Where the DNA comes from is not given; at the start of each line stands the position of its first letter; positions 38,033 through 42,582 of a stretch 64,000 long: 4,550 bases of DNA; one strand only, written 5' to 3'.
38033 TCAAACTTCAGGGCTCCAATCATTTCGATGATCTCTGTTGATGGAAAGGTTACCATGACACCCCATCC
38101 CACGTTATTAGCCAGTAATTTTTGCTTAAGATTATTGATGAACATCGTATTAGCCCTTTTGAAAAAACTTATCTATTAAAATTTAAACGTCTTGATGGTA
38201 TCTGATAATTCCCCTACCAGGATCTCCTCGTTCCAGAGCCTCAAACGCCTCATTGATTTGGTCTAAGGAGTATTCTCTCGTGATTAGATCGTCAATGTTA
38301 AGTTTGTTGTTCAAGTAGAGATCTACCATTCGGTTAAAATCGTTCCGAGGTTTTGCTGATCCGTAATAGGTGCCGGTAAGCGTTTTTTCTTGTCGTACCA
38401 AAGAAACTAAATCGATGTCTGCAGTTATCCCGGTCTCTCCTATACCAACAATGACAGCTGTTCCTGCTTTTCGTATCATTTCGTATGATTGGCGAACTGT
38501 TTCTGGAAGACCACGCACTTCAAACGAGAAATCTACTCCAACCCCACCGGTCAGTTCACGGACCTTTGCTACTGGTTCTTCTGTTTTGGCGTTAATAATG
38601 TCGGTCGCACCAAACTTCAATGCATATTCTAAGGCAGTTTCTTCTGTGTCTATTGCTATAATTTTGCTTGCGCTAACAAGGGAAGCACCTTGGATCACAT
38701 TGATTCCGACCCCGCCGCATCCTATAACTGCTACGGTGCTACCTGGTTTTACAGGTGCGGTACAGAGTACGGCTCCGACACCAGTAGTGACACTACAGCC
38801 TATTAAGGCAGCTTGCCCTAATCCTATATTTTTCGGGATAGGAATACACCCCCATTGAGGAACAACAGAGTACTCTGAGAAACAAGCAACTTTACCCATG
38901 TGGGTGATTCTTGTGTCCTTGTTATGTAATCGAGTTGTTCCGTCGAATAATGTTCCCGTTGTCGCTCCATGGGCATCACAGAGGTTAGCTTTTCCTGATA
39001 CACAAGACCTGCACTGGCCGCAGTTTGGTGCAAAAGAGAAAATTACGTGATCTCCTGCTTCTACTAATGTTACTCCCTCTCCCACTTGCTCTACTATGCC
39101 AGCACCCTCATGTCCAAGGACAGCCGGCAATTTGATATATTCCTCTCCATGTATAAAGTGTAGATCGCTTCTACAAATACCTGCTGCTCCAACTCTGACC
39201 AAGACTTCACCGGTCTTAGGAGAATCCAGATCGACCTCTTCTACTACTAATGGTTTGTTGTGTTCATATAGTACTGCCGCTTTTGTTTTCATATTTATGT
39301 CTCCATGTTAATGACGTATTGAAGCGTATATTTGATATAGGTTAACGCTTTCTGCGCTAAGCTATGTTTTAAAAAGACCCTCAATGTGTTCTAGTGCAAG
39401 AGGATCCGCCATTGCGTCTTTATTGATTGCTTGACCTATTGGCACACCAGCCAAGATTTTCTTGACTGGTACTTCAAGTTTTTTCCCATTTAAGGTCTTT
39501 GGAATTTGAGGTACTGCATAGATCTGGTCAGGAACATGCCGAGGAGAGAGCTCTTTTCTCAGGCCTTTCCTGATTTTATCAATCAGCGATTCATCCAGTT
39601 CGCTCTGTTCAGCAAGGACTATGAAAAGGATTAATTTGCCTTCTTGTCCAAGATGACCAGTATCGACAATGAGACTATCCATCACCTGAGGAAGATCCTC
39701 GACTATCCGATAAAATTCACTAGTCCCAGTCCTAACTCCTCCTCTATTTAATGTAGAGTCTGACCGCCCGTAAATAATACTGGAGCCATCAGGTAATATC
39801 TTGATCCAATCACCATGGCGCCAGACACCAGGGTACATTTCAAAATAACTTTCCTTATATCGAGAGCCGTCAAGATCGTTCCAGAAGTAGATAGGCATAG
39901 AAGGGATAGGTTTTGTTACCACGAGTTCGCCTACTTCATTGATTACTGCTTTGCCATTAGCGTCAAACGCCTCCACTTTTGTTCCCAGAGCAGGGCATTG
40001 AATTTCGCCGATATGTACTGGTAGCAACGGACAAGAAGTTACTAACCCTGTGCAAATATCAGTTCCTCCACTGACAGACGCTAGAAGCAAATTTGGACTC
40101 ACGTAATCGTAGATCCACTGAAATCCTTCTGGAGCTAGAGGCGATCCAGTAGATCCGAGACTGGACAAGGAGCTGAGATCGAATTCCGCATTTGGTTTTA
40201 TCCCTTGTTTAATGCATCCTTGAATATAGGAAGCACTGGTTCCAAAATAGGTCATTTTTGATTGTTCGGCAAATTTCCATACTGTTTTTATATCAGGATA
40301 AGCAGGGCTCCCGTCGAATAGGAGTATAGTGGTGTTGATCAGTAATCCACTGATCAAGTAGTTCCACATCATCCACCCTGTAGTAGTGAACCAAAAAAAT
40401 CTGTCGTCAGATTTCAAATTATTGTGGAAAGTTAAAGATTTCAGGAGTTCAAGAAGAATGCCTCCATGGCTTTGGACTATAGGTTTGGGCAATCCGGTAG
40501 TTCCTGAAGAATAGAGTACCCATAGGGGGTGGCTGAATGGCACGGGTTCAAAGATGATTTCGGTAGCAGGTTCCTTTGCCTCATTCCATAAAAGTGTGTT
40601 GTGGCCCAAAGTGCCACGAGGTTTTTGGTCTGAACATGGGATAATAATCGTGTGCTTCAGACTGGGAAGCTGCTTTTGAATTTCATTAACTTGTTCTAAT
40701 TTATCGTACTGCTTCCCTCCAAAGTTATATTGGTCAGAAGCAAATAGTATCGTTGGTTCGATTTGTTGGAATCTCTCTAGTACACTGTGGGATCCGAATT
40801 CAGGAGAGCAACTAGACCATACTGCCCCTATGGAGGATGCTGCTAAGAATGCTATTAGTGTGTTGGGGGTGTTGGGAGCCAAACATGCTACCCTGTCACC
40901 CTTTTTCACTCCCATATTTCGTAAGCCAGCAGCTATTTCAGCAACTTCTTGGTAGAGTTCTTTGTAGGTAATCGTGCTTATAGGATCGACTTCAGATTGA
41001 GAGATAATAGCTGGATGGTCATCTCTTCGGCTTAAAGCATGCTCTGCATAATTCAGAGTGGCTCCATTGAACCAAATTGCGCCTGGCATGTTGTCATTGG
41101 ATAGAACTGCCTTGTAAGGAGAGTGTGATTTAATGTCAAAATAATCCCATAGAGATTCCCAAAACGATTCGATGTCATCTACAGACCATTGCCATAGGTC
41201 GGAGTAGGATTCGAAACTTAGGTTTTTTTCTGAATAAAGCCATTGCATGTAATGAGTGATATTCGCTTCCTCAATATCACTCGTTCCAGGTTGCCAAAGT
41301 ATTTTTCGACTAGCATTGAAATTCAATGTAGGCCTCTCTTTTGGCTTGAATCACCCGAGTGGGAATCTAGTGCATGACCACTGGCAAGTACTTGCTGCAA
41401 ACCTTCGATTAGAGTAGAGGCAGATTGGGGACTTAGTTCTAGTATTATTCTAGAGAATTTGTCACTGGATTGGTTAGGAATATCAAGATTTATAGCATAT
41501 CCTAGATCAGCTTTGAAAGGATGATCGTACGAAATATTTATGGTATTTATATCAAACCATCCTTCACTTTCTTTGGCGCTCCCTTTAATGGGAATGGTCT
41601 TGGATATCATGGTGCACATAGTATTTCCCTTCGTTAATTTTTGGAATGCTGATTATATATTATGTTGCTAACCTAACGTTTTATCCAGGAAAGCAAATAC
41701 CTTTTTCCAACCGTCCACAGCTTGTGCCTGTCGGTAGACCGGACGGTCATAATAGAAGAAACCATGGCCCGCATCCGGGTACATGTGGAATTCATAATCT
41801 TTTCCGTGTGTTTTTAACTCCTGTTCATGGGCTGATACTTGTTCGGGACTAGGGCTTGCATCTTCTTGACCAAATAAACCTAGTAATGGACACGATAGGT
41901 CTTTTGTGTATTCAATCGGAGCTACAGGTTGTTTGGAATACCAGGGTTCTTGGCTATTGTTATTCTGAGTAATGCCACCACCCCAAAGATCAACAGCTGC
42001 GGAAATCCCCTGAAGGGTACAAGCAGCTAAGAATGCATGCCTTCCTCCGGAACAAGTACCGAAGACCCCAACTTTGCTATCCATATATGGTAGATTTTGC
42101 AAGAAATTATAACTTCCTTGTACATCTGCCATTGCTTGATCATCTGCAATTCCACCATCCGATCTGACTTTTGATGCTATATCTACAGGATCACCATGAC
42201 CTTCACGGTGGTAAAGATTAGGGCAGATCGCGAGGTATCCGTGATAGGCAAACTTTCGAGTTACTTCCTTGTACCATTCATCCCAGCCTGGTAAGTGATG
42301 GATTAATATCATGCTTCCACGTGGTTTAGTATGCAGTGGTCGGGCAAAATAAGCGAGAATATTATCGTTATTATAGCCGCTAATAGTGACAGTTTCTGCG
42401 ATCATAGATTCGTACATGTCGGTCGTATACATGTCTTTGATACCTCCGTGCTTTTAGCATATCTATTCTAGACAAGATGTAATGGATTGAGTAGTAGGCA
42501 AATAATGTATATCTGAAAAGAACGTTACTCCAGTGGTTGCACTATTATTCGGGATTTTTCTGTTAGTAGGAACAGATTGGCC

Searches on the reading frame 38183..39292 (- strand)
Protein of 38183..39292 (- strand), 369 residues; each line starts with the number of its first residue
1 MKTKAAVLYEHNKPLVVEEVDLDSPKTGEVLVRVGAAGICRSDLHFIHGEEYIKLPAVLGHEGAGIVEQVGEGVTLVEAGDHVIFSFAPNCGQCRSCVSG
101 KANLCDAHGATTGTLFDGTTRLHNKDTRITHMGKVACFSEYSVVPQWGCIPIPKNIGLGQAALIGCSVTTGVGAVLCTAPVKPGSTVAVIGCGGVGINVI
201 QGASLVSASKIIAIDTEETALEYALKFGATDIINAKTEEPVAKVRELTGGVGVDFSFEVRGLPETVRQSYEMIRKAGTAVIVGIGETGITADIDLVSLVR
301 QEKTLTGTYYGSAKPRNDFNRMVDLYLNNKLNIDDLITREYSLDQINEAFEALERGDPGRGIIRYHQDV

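Call 6: search_protein_families(library=pfam, proteins=[window:38183-39292:-])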
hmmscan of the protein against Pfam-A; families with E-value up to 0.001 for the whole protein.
window:38183-39292:- (369 aa): 4 families
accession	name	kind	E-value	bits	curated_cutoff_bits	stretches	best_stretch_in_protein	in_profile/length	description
PF00107.32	ADH_zinc_N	-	2.3e-29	102.4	31.8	1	194-326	1-127/129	Zinc-binding dehydrogenase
PF08240.17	ADH_N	-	2.3e-28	99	23.5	1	27-154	2-104/104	Alcohol dehydrogenase GroES-like domain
PF13602.12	ADH_zinc_N_2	-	6e-09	37.4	27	1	227-356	1-126/134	Zinc-binding dehydrogenase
PF16912.11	Glu_dehyd_C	-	5.7e-08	32.9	34.9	1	185-352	32-200/211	Glucose dehydrogenase C-terminus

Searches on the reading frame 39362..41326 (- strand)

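Call 4: search_protein_families(library=pfam, proteins=[window:39362-41326:-])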
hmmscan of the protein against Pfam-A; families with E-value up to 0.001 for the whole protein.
window:39362-41326:- (654 aa): 3 families
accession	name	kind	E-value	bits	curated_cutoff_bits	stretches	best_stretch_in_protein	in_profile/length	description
PF00501.34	AMP-binding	-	1.9e-50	172.2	29.9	1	95-473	2-377/384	AMP-binding enzyme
PF16177.11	ACAS_N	-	8.2e-14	51.6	27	1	41-97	1-55/55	Acetyl-coenzyme A synthetase N-terminus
PF13193.12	AMP-binding_C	-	1.4e-05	26.4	24.5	1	565-615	29-76/76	AMP-binding enzyme C-terminal domain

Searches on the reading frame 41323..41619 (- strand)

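Call 4: search_protein_families(library=pfam, proteins=[window:41323-41619:-])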
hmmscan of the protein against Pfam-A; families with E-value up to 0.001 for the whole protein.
window:41323-41619:- (98 aa): 1 family
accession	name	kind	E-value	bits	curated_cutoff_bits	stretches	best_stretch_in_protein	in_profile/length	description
PF19812.4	DUF6295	-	3.6e-22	78.9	25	1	1-80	1-80/87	Family of unknown function (DUF6295)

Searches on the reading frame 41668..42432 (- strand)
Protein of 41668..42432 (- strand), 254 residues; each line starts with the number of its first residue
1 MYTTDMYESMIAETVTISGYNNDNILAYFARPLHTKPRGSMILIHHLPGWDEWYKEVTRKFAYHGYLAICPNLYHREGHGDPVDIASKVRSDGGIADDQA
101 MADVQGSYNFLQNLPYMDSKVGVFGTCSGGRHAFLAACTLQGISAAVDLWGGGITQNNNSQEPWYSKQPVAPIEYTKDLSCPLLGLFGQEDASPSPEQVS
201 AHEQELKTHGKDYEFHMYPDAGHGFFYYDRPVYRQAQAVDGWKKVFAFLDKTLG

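Call 4: search_protein_families(library=pfam, proteins=[window:41668-42432:-])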
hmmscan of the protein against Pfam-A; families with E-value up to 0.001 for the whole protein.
window:41668-42432:- (254 aa): 3 families
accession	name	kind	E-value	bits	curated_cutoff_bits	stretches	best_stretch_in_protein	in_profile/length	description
PF01738.24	DLH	-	6.4e-37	127.7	21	1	27-251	3-215/217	Dienelactone hydrolase family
PF08840.17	BAAT_C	-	2.3e-10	41.3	20.9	1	107-173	9-73/210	BAAT / Acyl-CoA thioester hydrolase C terminal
PF00326.27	Peptidase_S9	-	1.2e-07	31.8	22.6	1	161-240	126-204/213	Prolyl oligopeptidase family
